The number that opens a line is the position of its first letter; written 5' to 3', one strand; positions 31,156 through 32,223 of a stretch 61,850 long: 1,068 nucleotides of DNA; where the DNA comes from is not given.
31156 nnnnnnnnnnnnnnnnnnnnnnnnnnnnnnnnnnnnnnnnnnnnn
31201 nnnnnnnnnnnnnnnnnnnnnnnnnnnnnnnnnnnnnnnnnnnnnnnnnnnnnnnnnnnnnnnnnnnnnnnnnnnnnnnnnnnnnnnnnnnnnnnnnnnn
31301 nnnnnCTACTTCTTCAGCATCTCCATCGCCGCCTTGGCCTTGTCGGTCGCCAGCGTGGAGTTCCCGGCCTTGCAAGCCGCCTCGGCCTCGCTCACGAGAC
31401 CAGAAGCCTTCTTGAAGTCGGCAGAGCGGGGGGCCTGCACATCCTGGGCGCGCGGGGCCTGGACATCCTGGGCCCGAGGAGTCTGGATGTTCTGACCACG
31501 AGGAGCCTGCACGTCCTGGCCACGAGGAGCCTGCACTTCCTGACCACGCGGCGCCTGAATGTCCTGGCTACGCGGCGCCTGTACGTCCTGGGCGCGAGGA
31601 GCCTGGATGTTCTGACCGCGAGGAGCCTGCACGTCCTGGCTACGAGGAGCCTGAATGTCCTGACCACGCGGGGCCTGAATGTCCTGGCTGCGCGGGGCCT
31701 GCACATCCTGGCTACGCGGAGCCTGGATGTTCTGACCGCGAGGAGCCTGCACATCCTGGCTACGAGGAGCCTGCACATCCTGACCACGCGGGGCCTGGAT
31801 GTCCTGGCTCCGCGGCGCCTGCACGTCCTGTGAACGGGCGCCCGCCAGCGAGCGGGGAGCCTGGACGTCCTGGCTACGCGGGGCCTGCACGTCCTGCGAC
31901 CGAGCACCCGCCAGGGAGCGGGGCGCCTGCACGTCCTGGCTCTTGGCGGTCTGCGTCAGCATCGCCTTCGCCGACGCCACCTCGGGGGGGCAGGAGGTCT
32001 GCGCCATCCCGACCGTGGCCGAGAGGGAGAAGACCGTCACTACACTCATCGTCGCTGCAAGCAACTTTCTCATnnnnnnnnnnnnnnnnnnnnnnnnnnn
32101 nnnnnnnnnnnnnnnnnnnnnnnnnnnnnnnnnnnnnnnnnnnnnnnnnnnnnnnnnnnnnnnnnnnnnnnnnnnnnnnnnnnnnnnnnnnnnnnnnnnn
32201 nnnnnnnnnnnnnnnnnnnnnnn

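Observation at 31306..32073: Secreted polyprotein of 20 Arg-terminated octapeptides inside a two-Cys helical shell: candidate multi-core peptide precursor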

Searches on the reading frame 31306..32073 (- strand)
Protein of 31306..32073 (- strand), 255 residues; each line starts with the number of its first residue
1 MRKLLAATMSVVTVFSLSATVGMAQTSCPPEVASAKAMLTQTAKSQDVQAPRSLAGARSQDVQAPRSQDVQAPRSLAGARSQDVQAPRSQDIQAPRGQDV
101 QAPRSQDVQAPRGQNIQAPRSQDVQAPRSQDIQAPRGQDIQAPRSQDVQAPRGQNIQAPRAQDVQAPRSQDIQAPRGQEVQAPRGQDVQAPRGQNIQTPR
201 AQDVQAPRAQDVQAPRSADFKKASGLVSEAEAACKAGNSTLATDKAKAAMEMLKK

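Call 7: search_protein_families(library=pfam, proteins=[window:31306-32073:-], max_evalue=10)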
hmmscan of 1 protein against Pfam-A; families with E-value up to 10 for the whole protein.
window:31306-32073:- (255 aa): 3 families
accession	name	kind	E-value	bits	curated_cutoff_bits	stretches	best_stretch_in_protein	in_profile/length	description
PF22178.3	Gp5_trimer_C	-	1.2e-07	32.3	30.9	2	84-148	40-104/112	Bacteriophage T4 gp5 C-terminal trimerisation domain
PF02389.20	Cornifin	-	0.02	15.5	34.8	1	107-192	12-95/135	Cornifin (SPRR) family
PF15152.11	Kisspeptin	-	0.055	14.7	27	0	158-178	34-54/76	Kisspeptin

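Call 8: search_protein_families(library=ncbifam, proteins=[window:31306-32073:-], max_evalue=10)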
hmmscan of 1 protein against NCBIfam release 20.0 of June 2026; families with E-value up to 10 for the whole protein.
window:31306-32073:- (255 aa): 4 families
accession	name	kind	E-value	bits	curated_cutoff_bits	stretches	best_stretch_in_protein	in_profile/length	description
NF033878.1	thiovarsolin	subfamily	0.0003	20.9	35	3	140-194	32-86/89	thiovarsolin family RiPP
NF043060.1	MAP_0585_fam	equivalog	0.44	10.5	170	1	13-210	5-189/319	MAP_0585 family protein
NF049855.1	T3SS_effe_TepP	equivalog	0.72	8.2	350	3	194-218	485-509/587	type III secretion system early effector TepP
NF047351.1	lipase_YSIRK_Sa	exception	5.2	5.2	650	1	2-212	9-218/704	YSIRK-targeted triacylglycerol lipase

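Call 9: find_homologous_proteins(query=window:31306-32073:-, max_evalue=0.001)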
Query window:31306-32073:- (255 aa): 1356 proteins with E <= 0.001 among 6409 candidates; the best 120 are listed.
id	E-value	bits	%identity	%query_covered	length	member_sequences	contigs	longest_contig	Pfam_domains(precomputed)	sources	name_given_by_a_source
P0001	6.1e-107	374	53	100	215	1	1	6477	-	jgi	jgi:hypothetical protein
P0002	5.9e-104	364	55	100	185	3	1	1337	-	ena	-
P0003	1.1e-103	363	53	100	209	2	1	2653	PF01551.30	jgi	jgi:hypothetical protein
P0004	7.6e-103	361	51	100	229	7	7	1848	-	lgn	-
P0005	1.4e-102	360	53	100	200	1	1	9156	PF01551.30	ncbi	ncbi:MAG: hypothetical protein ACRELS_01205 [Candidatus Rokuibacteriota bacterium]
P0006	4.0e-101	355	53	100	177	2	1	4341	-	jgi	jgi:hypothetical protein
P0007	1.2e-100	353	52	94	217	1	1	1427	-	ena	-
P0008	3.3e-96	339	52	100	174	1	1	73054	-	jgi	jgi:hypothetical protein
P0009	4.3e-96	339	53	99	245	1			PF22178.4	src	-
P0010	3.8e-90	319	48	100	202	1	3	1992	-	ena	-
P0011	6.4e-90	318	54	100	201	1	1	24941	-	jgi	-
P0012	1.4e-89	317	48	100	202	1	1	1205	-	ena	-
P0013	3.6e-89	316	47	100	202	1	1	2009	-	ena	-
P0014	1.1e-88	314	62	60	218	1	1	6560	-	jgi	jgi:hypothetical protein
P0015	1.8e-87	310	55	99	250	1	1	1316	-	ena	-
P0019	6.0e-85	302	70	52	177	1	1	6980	PF22178.4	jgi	jgi:hypothetical protein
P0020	6.7e-85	302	51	100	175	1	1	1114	PF22178.4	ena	-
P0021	8.5e-84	298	48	100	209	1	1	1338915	-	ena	-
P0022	4.1e-83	296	43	100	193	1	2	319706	-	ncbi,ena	-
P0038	2.2e-72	261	54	93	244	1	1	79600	-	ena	-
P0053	8.6e-69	249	68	46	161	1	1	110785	PF22178.4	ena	-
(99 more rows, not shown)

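Call 14: find_encoding_contigs(protein=P0021, flank=8000, max_places=2)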
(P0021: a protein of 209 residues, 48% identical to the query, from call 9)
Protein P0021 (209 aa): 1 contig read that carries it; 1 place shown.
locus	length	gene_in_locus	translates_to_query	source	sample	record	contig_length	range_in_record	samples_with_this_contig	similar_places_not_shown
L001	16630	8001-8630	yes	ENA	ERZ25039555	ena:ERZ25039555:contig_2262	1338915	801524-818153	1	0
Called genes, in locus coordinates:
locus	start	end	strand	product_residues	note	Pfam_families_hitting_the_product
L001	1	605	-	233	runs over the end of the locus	-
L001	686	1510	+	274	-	-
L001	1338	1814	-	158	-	PF00582:Usp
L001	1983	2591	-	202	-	PF00571:CBS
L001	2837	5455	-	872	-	PF00690:Cation_ATPase_N, PF12710:HAD (faint), PF00122:E1-E2_ATPase, PF00702:Hydrolase, PF13246:Cation_ATPase, PF00689:Cation_ATPase_C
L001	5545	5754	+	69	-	-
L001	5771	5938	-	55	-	-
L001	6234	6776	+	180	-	PF04073:tRNA_edit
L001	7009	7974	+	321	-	PF00483:NTP_transferase, PF12804:NTP_transf_3 (faint)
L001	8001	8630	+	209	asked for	-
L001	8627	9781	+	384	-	PF01950:FBPase_3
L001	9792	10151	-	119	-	-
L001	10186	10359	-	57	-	PF02566:OsmC (weak)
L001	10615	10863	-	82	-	PF00550:PP-binding (weak)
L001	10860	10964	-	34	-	PF00198:2-oxoacid_dh (weak)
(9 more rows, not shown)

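Call 15: find_encoding_contigs(protein=P0022, flank=8000, max_places=2)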
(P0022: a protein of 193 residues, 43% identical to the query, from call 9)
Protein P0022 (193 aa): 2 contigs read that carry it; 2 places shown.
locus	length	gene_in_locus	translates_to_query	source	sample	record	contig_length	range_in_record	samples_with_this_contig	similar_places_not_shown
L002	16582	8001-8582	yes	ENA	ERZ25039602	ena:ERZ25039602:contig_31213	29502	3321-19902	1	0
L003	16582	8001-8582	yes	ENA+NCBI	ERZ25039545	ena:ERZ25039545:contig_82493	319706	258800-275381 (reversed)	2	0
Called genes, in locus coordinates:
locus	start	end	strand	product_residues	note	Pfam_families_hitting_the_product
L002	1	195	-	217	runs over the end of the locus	PF02812:ELFV_dehydrog_N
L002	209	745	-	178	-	PF00691:OmpA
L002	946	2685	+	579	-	PF00702:Hydrolase (faint), PF05116:S6PP (faint), PF08282:Hydrolase_3, PF01935:DUF87 (faint)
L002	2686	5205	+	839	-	PF00690:Cation_ATPase_N, PF00122:E1-E2_ATPase, PF13246:Cation_ATPase, PF00702:Hydrolase, PF12710:HAD (weak), PF00689:Cation_ATPase_C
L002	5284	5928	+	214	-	-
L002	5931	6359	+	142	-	PF01951:Archease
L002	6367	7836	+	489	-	PF01139:RtcB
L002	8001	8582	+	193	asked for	-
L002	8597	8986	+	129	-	PF10025:DUF2267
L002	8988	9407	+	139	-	PF00571:CBS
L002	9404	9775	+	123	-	PF01258:zf-dskA_traR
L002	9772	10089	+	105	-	PF00034:Cytochrom_C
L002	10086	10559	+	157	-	PF00582:Usp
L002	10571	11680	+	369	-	PF00365:PFK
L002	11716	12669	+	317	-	PF08240:ADH_N, PF00107:ADH_zinc_N (weak)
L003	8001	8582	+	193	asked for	-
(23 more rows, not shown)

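Call 16: find_encoding_contigs(protein=P0053, flank=8000, max_places=2)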
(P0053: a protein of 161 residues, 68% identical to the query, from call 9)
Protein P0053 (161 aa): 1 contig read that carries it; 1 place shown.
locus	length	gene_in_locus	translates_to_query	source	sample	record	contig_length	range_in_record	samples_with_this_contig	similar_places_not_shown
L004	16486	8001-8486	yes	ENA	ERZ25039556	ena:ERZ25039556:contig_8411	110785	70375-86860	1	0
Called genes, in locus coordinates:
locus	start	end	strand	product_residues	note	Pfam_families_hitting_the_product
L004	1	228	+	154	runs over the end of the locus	-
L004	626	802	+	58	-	-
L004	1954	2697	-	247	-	PF00106:adh_short, PF08659:KR, PF13561:adh_short_C2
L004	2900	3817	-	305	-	PF02826:2-Hacid_dh_C (weak), PF03446:NAD_binding_2, PF03807:F420_oxidored (weak), PF14833:NAD_binding_11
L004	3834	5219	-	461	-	PF03972:MmgE_PrpD_N, PF19305:MmgE_PrpD_C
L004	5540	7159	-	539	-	PF00118:Cpn60_TCP1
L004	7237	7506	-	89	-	PF00166:Cpn10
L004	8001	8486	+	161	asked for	PF22178:Gp5_trimer_C (faint)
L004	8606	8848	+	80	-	-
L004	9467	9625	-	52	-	-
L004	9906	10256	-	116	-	-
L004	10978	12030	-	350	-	PF00296:Bac_luciferase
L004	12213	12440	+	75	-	-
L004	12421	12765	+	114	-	-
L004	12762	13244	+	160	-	-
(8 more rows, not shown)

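Call 17: find_encoding_contigs(protein=P0038, flank=8000, max_places=2)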
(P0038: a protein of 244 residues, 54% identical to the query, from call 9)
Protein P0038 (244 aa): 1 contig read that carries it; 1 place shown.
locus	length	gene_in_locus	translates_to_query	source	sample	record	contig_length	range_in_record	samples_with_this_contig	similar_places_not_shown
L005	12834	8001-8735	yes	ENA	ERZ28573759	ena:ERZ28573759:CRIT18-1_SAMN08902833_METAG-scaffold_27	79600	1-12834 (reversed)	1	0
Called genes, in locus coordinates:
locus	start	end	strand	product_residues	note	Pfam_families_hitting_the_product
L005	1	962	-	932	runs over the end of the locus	PF07517:SecA_DEAD, PF01043:SecA_PP_bind, PF21090:P-loop_SecA, PF07516:SecA_SW, PF02810:SEC-C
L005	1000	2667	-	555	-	PF02463:SMC_N, PF13476:AAA_23, PF13304:AAA_21 (faint)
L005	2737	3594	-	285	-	PF01513:NAD_kinase, PF20143:NAD_kinase_C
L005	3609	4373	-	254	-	PF01479:S4, PF01728:FtsJ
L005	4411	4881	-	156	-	PF01694:Rhomboid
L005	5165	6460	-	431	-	PF00675:Peptidase_M16, PF05193:Peptidase_M16_C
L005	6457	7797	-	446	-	PF00675:Peptidase_M16, PF05193:Peptidase_M16_C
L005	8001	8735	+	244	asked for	-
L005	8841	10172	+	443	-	PF00089:Trypsin, PF13365:Trypsin_2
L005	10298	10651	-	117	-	PF11969:DcpS_C, PF01230:HIT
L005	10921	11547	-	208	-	-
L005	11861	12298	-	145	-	-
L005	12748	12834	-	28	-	?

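Call 20: find_related_loci(query=A1, collection=genome_contigs, flank=10000)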
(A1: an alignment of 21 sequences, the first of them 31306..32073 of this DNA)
Query A1 (255 aa) in genome_contigs; peptide patterns used: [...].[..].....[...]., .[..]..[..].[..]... (x = any residue, [..] = any of these).
378 stretches matched a pattern; 171 encode a relative of the query (tblastn E <= 1e-3); the best 80 are kept; 80 distinct loci.
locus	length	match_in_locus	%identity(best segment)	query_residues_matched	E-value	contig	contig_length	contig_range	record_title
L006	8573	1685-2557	78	1-255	5e-134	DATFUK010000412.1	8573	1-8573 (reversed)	MAG TPA_asm: Candidatus Methylomirabilota bacterium isolate SMAG_U9435 k141_80371, whole genome shotgun sequence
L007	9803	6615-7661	68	1-255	7e-131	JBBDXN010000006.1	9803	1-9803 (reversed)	MAG: Candidatus Rokuibacteriota bacterium isolate LejiaD_70_14 Lejia_D_10308_length_9803_cov_8, whole genome shotgun seq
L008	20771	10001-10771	74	1-255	4e-127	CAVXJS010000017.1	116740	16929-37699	MAG: uncultured Candidatus Rokubacteria bacterium isolate MFD05567.bin.2.266 genome assembly, contig: contig_5579, whole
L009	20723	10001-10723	68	1-255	2e-114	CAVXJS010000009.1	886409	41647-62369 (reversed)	MAG: uncultured Candidatus Rokubacteria bacterium isolate MFD05567.bin.2.266 genome assembly, contig: contig_25345, whol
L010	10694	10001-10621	75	1-255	2e-110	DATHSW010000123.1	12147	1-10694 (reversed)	MAG TPA_asm: Candidatus Deferrimicrobiaceae bacterium isolate SMAG_U16061 k141_694757, whole genome shotgun sequence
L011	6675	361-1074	70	1-254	3e-110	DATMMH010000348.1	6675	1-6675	MAG TPA_asm: Candidatus Dormiibacterota bacterium isolate SMAG_U12818 k141_4131112, whole genome shotgun sequence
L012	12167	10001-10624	75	1-255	3e-109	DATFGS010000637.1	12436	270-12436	MAG TPA_asm: Candidatus Methylomirabilota bacterium isolate SMAG_U8669 k141_678965, whole genome shotgun sequence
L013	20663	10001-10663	75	1-255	3e-109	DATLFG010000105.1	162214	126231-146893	MAG TPA_asm: Candidatus Limnocylindria bacterium isolate SMAG_U14396 k141_1569707, whole genome shotgun sequence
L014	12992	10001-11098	73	1-255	7e-106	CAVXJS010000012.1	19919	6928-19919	MAG: uncultured Candidatus Rokubacteria bacterium isolate MFD05567.bin.2.266 genome assembly, contig: contig_40515, whol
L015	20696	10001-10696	74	1-226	2e-104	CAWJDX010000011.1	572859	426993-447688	MAG: uncultured Candidatus Rokubacteria bacterium isolate MFD06298.bin.2.137 genome assembly, contig: contig_31186, whol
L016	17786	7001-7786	65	1-254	5e-100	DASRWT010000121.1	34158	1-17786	MAG TPA_asm: Candidatus Nitrosocosmicus sp. isolate SMAG_U11285 k141_2701780, whole genome shotgun sequence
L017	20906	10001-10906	63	1-255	2e-98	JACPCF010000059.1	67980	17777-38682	MAG: Candidatus Rokuibacteriota bacterium isolate NC_groundwater_276_Ag_S-0.2um_68_12 S5_GD2017_2_S2_scaffold_1027, whol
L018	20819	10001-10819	61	1-255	4e-98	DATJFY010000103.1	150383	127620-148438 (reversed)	MAG TPA_asm: Verrucomicrobiia bacterium isolate SMAG_U15472 k141_10596996, whole genome shotgun sequence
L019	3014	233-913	68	1-255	1e-99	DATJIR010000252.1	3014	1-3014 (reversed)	MAG TPA_asm: Verrucomicrobiia bacterium isolate SMAG_U15543 k141_3114566, whole genome shotgun sequence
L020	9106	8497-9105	78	1-205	1e-96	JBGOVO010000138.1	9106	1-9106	MAG: Candidatus Methylomirabilia bacterium isolate OBJ_0618_7090110_113 k141_3844704_length_9106_cov_53.0560, whole geno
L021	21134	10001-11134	63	1-255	3e-95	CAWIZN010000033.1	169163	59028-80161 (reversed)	MAG: uncultured Candidatus Rokubacteria bacterium isolate MFD00962.bin.2.184 genome assembly, contig: contig_20540, whol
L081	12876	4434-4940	49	1-255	2e-55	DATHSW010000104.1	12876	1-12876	MAG TPA_asm: Candidatus Deferrimicrobiaceae bacterium isolate SMAG_U16061 k141_429818, whole genome shotgun sequence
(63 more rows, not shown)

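Call 26: predict_structure(alignment_id=A1)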
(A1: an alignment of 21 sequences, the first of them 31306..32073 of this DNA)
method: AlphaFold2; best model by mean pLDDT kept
length: 255 residues; sequences in the alignment: 21
mean_pLDDT: 58.1   pTM: 0.34
mean pLDDT of the five models: 58.1, 56.6, 56.4, 54.8, 54.1
residues with pLDDT >= 90: 43; 70-90: 16; 50-70: 72; < 50: 124
segments of 3 or more residues with pLDDT < 50: 1-6, 16-24, 66-72, 74-80, 82-85, 113-115, 124-126, 132-134, 140-142, 144-146, 148-150, 152-154, 160-165, 167-174, 176-178, 180-182, 196-198, 200-214
pLDDT, mean of each block of 10 residues (from residue 1): 47 49 64 92 73 51 48 46 49 50 49 50 48 49 46 47 45 46 48 48 45 63 95 93 96 88
secondary structure, 60 per line:
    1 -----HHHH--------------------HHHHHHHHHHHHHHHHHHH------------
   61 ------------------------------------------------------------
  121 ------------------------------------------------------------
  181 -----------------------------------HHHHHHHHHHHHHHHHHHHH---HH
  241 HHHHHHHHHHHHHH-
elements in order: H6-9 H30-48 H216-235 H239-254

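Call 44: fold_search(model_id=the predicted structure, library=pdb)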
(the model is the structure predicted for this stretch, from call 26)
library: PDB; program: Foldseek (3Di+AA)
matches with E <= 10: 201; with E <= 0.001: 0
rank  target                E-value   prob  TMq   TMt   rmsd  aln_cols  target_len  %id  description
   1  9y0i_A                8.9e-01  0.92  0.15  0.22   1.1        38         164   26  Crystal structure of designed switching homodimer CSD20f3A (released 2025-09-10)
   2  4er9                  1.6e+00  0.30  0.14  0.32   7.5        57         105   23  Crystal structure of cytochrome b562 from Salmonella enterica subsp. enterica serovar Typhimurium str. 14028S (released 2012-05-09)
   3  9y0i_B                1.8e+00  0.77  0.14  0.22   1.0        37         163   27  Crystal structure of designed switching homodimer CSD20f3A (released 2025-09-10)
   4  4fzo_B                2.4e+00  0.84  0.15  0.48   0.3        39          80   10  Crystal Structure of the apo-form uranyl binding protein (released 2013-12-11)
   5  9n0k_A                2.4e+00  0.66  0.15  0.30   0.9        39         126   20  Crystal structure of KABLE triple mutant (Ile12Phe, Lys14Pro, Leu20Trp) (released 2025-08-20)
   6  9dwa_A                2.4e+00  0.57  0.14  0.29   1.1        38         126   21  Crystal structure of FABLE, MPD condition (released 2025-08-20)
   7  5yc8                  2.4e+00  0.28  0.14  0.09   6.3        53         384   17  Crystal structure of rationally thermostabilized M2 muscarinic acetylcholine receptor bound with NMS (Hg-derivative) (released 2018-11-21)
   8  2pmr                  2.7e+00  0.80  0.15  0.51   0.4        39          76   13  Crystal structure of a protein of unknown function from Methanobacterium thermoautotrophicum (released 2007-05-08)
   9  3u8v_A                2.7e+00  0.75  0.14  0.44   0.6        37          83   22  Three dimensional structure of the Small Metal Binding Protein, SMBP (released 2011-11-09)
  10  6x8n_A                2.7e+00  0.63  0.14  0.29   0.8        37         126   19  Crystal Structure of H49A ABLE mutant (released 2020-08-26)
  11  9dbc                  2.7e+00  0.33  0.15  0.34   3.6        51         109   14  Mn-Bound Structure of Computationally Designed Homotrimer Tet4 (released 2025-08-06)
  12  5dhh_B                2.7e+00  0.23  0.14  0.10   3.9        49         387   18  The crystal structure of nociceptin/orphanin FQ peptide receptor (NOP) in complex with SB-612111 (PSI Community Target (released 2015-10-21)
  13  4or2_A                2.7e+00  0.21  0.14  0.10   4.0        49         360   18  Human class C G protein-coupled metabotropic glutamate receptor 1 in complex with a negative allosteric modulator (released 2014-03-19)
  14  4or2_B                2.7e+00  0.21  0.14  0.10   4.0        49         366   18  Human class C G protein-coupled metabotropic glutamate receptor 1 in complex with a negative allosteric modulator (released 2014-03-19)
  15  9y59_F                2.9e+00  0.66  0.15  0.23   0.9        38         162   21  Crystal structure of CSD20f3B, a designed switching binder to CSD20f3A (released 2025-09-17)
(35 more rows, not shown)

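Call 47: search_protein_families(library=pfam, proteins=[L008:8220-9371:-, L008:10846-12033:-, L009:8615-9373:-, L009:11763-12329:-, L021:8814-9467:+, L021:11226-12140:-, L021:13987-15138:-, L081:3490-4131:-, L081:5161-5823:-, L081:6645-8321:-], max_evalue=0.0001)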
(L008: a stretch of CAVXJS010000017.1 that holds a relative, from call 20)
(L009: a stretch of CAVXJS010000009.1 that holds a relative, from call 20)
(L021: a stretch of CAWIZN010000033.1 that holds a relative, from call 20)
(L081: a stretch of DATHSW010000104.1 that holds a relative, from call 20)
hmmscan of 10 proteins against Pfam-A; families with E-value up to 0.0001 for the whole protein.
L008:8220-9371:- (383 aa): 3 families
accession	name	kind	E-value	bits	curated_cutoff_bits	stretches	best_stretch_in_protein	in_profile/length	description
PF07883.17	Cupin_2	-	4.4e-14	52.4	27.2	1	299-369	3-70/70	Cupin domain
PF13460.12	NAD_binding_10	-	1.5e-09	38.4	27.2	1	36-167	52-181/184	NAD(P)H-binding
PF05368.20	NmrA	-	3.8e-06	27.1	27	1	17-180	48-216/298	NmrA-like family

L008:10846-12033:- (395 aa): 3 families
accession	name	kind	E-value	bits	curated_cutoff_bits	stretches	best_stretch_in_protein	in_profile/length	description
PF00155.27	Aminotran_1_2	-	7.2e-51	173.9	19.7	1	41-383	2-357/361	Aminotransferase class I and II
PF00266.25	Aminotran_5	-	1.4e-05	24.7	21.5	1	102-196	59-161/371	Aminotransferase class-V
PF01041.23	DegT_DnrJ_EryC1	-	4e-05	23.4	19.8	1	104-180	40-118/360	DegT/DnrJ/EryC1/StrS aminotransferase family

L009:8615-9373:- (252 aa): 1 family
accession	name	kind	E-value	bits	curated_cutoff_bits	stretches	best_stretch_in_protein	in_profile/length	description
PF09844.14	DUF2071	-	4.5e-65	219.7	27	1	35-241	2-211/212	Uncharacterized conserved protein (COG2071)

L009:11763-12329:- (188 aa): 0 families

L021:8814-9467:+ (217 aa): 1 family
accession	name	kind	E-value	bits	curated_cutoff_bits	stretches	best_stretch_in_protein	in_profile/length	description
PF07884.19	VKOR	-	5.4e-23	82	27.5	1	28-148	1-132/134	Vitamin K epoxide reductase family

L021:11226-12140:- (304 aa): 0 families

L021:13987-15138:- (383 aa): 4 families
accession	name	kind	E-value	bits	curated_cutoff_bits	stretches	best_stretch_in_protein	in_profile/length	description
PF00441.29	Acyl-CoA_dh_1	-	6.2e-40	137.2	22.4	1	227-375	1-149/150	Acyl-CoA dehydrogenase, C-terminal domain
PF02771.21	Acyl-CoA_dh_N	-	1.6e-32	112.7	22.9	1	6-117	1-113/113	Acyl-CoA dehydrogenase, N-terminal domain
PF02770.24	Acyl-CoA_dh_M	-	2.2e-19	69.9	33.3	1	121-215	1-97/97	Acyl-CoA dehydrogenase, middle domain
PF08028.16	Acyl-CoA_dh_2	-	2.4e-12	47.7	22.7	1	243-354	2-123/134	Acyl-CoA dehydrogenase, C-terminal domain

L081:3490-4131:- (213 aa): 1 family
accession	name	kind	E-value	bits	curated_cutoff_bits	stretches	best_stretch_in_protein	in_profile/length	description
PF04773.18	FecR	-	3.3e-11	43.9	24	1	95-196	1-91/97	FecR protein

L081:5161-5823:- (220 aa): 1 family
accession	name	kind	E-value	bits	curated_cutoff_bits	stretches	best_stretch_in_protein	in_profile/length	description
PF00857.26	Isochorismatase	-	1.1e-37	130.3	27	1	2-199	5-175/175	Isochorismatase domain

L081:6645-8321:- (558 aa): 2 families
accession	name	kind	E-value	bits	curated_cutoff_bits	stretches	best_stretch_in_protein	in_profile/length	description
PF00501.34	AMP-binding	-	6e-86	289.1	29.9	1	41-419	2-384/384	AMP-binding enzyme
PF13193.12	AMP-binding_C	-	1.1e-23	84.3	24.5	1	469-544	1-76/76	AMP-binding enzyme C-terminal domain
